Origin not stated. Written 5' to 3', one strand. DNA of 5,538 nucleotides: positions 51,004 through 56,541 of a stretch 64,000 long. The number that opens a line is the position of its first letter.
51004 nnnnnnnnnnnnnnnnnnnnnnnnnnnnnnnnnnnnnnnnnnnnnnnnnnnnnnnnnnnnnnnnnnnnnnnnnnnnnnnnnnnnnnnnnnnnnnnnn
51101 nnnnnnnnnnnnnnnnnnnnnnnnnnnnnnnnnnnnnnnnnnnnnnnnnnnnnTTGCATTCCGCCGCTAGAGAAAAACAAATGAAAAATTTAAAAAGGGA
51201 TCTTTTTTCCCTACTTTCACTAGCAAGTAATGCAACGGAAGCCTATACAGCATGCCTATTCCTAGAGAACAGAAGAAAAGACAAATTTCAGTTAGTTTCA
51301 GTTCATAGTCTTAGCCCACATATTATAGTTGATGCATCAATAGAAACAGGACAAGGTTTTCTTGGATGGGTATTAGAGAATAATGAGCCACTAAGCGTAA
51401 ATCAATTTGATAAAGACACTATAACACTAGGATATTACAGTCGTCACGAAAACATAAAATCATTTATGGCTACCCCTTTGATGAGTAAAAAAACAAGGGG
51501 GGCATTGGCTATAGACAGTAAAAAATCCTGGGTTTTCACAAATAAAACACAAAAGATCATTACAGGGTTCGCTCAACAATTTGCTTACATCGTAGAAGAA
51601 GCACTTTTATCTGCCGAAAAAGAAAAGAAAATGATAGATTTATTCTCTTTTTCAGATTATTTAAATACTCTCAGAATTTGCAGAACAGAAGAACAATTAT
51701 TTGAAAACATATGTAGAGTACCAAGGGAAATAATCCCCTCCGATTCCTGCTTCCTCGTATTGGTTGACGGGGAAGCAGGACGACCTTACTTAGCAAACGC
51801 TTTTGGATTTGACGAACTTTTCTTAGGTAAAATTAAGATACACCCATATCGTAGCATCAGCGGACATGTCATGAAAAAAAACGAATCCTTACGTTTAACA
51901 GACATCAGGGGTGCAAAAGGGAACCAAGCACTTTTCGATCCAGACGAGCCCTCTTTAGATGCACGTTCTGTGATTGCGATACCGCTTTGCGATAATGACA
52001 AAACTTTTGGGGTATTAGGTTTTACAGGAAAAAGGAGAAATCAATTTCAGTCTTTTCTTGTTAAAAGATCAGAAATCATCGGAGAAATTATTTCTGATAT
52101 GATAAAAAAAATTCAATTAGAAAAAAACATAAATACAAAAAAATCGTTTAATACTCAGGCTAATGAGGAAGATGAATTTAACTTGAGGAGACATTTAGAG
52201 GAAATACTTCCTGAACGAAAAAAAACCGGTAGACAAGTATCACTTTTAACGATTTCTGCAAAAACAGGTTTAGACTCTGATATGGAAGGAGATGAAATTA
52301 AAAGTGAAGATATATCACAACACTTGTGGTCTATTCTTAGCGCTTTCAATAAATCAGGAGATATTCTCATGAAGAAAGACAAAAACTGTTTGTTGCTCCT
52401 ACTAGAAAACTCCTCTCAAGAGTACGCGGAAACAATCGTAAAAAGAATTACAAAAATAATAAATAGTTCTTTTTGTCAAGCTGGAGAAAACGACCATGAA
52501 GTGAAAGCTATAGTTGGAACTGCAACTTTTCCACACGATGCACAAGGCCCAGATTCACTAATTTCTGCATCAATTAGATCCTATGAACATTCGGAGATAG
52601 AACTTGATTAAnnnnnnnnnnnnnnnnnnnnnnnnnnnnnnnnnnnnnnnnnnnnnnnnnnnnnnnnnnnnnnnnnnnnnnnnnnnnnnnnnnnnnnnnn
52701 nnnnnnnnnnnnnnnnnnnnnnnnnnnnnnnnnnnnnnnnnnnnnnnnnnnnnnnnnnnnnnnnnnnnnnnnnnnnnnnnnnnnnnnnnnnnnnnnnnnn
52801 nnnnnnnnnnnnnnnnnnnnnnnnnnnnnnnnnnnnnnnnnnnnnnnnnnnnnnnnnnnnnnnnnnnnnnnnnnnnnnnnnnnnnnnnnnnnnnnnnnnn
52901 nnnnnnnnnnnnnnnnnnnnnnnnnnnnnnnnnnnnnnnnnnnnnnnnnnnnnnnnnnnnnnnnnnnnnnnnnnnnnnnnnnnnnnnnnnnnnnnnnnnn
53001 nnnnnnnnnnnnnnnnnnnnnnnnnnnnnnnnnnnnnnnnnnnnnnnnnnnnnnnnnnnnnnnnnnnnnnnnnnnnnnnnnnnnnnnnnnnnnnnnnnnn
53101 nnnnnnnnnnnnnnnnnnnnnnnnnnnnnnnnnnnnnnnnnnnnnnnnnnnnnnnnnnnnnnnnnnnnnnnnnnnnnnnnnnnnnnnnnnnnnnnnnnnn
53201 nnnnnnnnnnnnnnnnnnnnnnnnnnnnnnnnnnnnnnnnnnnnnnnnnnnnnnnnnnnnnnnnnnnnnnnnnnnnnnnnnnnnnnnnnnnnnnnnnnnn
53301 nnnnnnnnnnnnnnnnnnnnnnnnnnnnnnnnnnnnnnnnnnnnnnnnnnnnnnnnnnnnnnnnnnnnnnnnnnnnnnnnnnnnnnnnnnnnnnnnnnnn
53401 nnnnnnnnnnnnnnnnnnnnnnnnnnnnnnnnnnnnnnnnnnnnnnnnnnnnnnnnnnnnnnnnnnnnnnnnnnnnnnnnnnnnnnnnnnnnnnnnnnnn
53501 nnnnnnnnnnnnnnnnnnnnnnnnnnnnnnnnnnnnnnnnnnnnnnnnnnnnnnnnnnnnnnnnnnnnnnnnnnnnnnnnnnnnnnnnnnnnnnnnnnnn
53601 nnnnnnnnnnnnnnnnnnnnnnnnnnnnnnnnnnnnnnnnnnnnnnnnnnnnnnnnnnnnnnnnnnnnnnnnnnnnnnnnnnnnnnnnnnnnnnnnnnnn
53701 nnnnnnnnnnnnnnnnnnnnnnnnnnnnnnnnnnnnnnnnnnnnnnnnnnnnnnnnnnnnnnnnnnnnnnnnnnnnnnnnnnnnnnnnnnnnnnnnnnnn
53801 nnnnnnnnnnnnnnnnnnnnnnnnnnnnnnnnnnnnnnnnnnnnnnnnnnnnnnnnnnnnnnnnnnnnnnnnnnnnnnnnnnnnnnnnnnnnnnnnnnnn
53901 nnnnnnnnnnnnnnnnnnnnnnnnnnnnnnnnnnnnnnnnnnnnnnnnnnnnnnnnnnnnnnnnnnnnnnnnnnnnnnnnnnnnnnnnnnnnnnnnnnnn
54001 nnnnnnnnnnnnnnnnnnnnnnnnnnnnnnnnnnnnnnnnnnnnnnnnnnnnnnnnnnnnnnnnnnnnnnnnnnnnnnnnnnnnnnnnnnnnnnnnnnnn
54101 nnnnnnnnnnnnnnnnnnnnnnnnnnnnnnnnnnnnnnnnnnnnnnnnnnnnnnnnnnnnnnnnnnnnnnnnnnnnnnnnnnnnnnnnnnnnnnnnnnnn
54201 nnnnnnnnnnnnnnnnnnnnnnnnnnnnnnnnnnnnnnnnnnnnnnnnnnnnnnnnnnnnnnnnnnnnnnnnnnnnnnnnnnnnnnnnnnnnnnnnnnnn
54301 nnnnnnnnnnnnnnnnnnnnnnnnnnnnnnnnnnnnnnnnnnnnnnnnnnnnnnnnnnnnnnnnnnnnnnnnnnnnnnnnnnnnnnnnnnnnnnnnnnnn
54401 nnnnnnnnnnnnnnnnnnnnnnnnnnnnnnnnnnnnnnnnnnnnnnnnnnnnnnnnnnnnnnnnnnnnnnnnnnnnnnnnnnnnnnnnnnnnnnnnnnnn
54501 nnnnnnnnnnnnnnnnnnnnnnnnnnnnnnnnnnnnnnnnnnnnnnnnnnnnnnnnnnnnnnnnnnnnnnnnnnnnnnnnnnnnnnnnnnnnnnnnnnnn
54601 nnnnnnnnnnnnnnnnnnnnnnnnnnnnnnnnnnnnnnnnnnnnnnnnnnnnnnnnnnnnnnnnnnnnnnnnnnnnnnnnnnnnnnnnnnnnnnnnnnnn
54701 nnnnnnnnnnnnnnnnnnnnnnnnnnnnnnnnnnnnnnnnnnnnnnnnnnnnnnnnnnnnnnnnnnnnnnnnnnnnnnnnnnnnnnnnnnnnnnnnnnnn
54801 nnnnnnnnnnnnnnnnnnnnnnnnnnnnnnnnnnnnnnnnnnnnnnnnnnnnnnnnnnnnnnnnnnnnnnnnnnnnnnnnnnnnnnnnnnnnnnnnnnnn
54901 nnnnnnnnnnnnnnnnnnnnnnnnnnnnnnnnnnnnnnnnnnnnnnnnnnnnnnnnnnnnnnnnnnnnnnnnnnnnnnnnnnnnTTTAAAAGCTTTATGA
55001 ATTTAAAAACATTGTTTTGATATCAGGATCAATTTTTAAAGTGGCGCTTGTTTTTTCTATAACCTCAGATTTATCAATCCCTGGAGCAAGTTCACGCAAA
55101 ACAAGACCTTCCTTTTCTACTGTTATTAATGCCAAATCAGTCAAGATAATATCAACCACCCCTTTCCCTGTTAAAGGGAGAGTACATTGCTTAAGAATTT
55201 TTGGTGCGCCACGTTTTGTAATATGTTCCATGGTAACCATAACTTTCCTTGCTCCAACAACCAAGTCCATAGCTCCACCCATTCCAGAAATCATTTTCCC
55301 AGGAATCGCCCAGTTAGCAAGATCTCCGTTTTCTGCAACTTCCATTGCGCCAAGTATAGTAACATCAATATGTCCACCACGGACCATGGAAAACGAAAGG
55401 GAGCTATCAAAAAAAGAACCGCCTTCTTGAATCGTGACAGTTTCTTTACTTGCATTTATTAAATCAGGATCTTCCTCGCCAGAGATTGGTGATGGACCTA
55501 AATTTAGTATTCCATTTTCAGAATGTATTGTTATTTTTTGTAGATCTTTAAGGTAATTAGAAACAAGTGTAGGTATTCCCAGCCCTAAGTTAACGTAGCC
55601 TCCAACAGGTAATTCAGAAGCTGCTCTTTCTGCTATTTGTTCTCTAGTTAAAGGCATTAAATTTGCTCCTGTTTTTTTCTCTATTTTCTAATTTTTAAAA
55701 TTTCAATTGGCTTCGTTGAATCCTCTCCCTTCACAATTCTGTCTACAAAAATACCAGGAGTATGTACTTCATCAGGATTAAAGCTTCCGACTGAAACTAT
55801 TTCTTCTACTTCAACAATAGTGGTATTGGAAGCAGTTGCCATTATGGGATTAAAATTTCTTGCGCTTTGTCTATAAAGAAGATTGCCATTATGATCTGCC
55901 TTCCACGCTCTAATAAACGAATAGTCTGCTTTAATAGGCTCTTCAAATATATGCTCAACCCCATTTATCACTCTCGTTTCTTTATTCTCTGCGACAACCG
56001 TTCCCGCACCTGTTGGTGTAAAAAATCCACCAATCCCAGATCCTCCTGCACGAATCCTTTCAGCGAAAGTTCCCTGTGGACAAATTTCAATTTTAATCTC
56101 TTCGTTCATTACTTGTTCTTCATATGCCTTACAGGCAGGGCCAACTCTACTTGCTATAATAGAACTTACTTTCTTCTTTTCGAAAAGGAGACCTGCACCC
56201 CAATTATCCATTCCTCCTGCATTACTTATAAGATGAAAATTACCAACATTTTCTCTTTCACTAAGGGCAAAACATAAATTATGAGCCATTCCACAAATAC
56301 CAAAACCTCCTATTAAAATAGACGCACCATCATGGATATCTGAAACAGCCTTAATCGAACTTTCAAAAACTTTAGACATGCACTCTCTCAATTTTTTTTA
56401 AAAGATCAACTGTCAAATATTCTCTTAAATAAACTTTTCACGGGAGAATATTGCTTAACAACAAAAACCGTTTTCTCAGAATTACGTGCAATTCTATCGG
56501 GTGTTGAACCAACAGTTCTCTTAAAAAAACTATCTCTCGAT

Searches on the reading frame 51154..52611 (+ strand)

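Call 65: search_protein_families(library=pfam, proteins=[window:51154-52611:+], max_evalue=0.00001)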
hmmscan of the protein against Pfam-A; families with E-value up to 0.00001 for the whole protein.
window:51154-52611:+ (485 aa): 3 families
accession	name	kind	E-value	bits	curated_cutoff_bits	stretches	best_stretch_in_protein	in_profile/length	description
PF13185.12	GAF_2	-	3.7e-20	73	28.6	2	30-147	20-135/136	GAF domain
PF01590.32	GAF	-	9.8e-16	58.9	22.4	1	24-144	13-130/133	GAF domain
PF13492.12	GAF_3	-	3.1e-11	44.2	27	0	20-144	9-124/129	GAF domain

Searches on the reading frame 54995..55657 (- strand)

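Call 65: search_protein_families(library=pfam, proteins=[window:54995-55657:-], max_evalue=0.00001)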
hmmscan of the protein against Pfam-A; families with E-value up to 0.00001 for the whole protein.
window:54995-55657:- (220 aa): 1 family
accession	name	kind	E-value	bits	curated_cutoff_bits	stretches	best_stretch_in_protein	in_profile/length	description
PF01144.29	CoA_trans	-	1.4e-43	149.3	23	1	6-201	2-216/217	Coenzyme A transferase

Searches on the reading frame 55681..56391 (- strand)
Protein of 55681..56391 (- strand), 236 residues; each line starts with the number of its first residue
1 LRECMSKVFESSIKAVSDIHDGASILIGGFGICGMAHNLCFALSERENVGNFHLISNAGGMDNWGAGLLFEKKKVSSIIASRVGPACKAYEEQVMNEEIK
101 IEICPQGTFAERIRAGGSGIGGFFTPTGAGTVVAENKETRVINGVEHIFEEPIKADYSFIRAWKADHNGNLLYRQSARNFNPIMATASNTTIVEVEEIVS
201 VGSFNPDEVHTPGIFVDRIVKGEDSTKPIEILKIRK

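Call 66: search_protein_families(library=pfam, proteins=[window:55681-56391:-], max_evalue=0.00001)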
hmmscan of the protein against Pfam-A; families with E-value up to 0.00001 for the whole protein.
window:55681-56391:- (236 aa): 1 family
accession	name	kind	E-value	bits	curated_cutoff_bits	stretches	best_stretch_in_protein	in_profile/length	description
PF01144.29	CoA_trans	-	2.2e-59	200.9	23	1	10-221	2-216/217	Coenzyme A transferase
